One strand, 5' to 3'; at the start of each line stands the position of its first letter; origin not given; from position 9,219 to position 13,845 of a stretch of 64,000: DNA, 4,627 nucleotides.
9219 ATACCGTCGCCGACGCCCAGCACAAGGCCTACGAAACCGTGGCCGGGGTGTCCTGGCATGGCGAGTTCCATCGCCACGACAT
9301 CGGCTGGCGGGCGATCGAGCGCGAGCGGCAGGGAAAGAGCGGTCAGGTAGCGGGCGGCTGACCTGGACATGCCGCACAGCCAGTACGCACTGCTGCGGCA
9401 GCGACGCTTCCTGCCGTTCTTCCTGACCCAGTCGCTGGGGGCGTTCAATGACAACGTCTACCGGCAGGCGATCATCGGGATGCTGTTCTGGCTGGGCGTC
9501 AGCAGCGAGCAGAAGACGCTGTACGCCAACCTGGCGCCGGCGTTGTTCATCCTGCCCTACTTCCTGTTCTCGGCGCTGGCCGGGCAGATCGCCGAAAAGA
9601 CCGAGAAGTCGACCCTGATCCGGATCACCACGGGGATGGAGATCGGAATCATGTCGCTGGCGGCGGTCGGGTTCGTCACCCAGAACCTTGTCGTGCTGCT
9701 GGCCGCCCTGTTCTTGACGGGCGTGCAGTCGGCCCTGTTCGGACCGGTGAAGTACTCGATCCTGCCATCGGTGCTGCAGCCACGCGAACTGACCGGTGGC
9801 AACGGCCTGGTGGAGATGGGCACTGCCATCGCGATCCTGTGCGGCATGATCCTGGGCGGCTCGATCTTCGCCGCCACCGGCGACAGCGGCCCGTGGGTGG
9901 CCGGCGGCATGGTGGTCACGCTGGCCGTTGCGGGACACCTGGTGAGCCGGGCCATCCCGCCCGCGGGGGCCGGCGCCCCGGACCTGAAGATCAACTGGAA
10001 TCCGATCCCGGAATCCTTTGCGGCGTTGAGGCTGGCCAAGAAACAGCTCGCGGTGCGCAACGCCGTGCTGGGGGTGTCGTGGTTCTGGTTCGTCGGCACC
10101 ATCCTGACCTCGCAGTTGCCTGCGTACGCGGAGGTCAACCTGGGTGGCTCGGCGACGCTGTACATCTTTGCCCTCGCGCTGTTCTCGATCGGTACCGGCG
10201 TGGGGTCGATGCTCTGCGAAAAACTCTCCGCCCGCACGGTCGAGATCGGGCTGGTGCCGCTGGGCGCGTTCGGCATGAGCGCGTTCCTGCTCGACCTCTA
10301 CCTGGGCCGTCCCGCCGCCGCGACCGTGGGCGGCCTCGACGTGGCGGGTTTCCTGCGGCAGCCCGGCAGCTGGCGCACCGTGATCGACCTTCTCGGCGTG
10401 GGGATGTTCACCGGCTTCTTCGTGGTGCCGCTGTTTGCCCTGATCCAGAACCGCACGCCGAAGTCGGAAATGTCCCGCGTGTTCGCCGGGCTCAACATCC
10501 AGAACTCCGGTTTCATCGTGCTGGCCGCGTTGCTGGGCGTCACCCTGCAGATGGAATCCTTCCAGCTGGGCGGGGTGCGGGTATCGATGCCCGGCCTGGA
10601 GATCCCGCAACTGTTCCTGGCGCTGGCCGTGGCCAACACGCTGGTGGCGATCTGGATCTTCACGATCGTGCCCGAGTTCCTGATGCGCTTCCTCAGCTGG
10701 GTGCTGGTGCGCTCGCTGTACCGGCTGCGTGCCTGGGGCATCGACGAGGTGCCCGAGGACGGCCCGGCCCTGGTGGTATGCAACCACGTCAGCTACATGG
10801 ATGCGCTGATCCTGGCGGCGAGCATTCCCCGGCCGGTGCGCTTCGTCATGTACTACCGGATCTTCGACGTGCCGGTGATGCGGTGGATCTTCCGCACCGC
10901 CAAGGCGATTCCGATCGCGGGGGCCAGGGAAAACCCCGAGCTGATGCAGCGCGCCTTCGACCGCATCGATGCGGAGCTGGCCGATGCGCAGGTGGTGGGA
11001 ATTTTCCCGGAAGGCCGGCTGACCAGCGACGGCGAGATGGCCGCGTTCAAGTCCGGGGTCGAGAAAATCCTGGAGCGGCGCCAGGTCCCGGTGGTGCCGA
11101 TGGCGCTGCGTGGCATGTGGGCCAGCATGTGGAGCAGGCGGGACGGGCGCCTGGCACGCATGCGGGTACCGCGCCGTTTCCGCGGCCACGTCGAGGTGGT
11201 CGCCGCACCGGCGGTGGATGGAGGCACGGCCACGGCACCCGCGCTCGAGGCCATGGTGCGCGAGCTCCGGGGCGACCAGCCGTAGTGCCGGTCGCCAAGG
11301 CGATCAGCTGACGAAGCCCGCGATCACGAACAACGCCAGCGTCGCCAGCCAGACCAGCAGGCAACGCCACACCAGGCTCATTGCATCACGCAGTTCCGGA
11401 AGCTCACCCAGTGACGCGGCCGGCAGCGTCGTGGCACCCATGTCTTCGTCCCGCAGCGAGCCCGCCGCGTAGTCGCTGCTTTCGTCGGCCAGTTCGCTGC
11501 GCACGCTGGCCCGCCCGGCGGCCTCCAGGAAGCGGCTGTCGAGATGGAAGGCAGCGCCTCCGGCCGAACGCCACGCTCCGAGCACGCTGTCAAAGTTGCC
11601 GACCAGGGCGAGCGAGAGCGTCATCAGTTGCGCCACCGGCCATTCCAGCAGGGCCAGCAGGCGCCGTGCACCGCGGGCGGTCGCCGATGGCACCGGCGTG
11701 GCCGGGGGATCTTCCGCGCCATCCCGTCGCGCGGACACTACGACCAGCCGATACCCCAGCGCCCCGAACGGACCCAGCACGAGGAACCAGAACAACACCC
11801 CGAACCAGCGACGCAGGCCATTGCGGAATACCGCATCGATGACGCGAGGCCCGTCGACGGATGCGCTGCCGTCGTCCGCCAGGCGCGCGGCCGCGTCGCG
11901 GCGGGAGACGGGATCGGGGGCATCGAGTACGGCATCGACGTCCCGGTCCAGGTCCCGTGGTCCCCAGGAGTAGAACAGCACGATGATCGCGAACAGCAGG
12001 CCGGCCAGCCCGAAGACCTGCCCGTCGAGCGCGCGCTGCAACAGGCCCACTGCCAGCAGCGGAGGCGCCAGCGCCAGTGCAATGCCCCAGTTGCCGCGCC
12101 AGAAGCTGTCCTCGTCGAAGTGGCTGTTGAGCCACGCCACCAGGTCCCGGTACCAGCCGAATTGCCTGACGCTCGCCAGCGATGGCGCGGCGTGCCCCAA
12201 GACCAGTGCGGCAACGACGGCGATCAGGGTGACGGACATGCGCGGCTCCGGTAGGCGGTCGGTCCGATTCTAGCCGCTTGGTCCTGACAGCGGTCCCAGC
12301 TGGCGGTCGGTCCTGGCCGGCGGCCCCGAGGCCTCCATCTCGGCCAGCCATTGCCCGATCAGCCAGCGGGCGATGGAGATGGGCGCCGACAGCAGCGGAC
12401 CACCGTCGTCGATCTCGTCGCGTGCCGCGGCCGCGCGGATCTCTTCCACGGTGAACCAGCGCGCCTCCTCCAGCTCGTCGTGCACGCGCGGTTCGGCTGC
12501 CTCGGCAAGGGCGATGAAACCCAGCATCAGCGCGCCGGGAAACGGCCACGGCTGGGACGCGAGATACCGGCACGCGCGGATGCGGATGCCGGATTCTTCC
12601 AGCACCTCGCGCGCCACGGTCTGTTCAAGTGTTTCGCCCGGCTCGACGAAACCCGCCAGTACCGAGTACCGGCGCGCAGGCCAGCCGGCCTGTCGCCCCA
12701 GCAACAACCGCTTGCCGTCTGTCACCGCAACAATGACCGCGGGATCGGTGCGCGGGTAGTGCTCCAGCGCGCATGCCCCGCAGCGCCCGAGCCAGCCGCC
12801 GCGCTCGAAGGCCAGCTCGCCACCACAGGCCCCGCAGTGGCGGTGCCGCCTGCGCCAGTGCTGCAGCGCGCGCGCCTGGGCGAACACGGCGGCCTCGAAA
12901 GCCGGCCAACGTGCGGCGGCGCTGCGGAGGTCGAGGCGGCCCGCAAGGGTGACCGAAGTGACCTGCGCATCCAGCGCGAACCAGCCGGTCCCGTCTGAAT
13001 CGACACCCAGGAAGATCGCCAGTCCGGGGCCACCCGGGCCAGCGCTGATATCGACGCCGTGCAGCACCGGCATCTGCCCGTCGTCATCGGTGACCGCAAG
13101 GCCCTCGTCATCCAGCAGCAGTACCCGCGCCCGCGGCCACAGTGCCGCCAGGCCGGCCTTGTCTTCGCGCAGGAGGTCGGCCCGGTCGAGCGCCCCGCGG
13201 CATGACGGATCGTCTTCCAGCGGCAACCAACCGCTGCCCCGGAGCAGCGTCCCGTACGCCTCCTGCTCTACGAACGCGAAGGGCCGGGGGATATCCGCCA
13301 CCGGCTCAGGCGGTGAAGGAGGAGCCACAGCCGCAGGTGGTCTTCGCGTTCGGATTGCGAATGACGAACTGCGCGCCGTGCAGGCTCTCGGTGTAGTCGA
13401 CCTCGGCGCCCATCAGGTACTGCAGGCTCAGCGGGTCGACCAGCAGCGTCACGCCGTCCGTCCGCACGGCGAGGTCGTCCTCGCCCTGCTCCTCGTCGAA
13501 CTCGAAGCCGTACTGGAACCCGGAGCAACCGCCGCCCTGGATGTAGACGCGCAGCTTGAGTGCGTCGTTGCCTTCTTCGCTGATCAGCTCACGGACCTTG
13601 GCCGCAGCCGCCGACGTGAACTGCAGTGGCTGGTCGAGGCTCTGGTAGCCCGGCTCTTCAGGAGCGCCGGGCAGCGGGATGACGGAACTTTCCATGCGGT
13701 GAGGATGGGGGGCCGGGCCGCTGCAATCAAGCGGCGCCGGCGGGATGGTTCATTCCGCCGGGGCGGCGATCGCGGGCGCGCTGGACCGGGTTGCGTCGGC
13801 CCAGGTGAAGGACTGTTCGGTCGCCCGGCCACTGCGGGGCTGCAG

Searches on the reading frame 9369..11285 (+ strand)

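Call 15: search_protein_families(library=pfam, proteins=[window:9369-11285:+], max_evalue=0.0001)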
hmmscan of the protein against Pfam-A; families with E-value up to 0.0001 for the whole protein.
window:9369-11285:+ (638 aa): 3 families
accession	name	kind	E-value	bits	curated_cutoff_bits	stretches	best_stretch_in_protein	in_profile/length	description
PF01553.26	Acyltransferase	-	3.9e-26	91.9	23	1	457-580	6-131/132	Acyltransferase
PF07690.21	MFS_1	-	1.1e-18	67.7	33.4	1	26-380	10-340/347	Major Facilitator Superfamily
PF05977.19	MFS_3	-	5.8e-10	38.7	27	1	40-323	34-314/524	Transmembrane secretion effector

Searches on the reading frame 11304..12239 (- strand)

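Call 15: search_protein_families(library=pfam, proteins=[window:11304-12239:-], max_evalue=0.0001)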
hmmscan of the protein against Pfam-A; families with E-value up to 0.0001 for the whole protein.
window:11304-12239:- (311 aa): 1 family
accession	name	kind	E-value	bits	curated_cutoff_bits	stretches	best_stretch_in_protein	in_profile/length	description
PF03186.18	CobD_Cbib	-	3.2e-08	33.7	34.4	1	5-251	2-248/282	CobD/Cbib protein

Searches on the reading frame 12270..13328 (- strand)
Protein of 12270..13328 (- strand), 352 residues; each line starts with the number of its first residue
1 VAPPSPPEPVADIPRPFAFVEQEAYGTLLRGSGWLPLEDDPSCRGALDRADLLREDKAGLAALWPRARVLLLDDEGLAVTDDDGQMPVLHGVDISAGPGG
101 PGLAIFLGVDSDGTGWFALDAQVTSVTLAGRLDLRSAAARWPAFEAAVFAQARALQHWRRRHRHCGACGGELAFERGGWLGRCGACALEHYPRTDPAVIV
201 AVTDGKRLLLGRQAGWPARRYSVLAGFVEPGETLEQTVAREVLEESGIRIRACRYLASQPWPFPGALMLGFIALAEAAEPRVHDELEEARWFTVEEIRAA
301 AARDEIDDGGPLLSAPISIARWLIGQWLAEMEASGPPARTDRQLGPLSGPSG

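Call 15: search_protein_families(library=pfam, proteins=[window:12270-13328:-], max_evalue=0.0001)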
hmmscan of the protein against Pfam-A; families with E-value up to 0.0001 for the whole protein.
window:12270-13328:- (352 aa): 2 families
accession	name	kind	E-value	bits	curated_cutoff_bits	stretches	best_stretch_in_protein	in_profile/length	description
PF00293.34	NUDIX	-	6.2e-19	68.8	21.1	1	195-300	3-119/134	NUDIX domain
PF09297.16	Zn_ribbon_NUD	-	6.5e-07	29.4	24.8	1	160-191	1-32/32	NADH pyrophosphatase zinc ribbon domain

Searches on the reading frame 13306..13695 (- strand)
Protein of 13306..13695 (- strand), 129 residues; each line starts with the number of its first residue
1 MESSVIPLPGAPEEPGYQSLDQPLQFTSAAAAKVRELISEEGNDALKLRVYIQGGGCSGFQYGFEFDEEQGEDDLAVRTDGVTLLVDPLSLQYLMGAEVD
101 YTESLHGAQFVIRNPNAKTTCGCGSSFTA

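Call 15: search_protein_families(library=pfam, proteins=[window:13306-13695:-], max_evalue=0.0001)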
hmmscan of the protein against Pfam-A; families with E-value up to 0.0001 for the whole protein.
window:13306-13695:- (129 aa): 1 family
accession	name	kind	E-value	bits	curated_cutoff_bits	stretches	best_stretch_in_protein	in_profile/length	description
PF01521.26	Fe-S_biosyn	-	3.6e-20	72.7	26.3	1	24-124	3-109/110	Iron-sulphur cluster biosynthesis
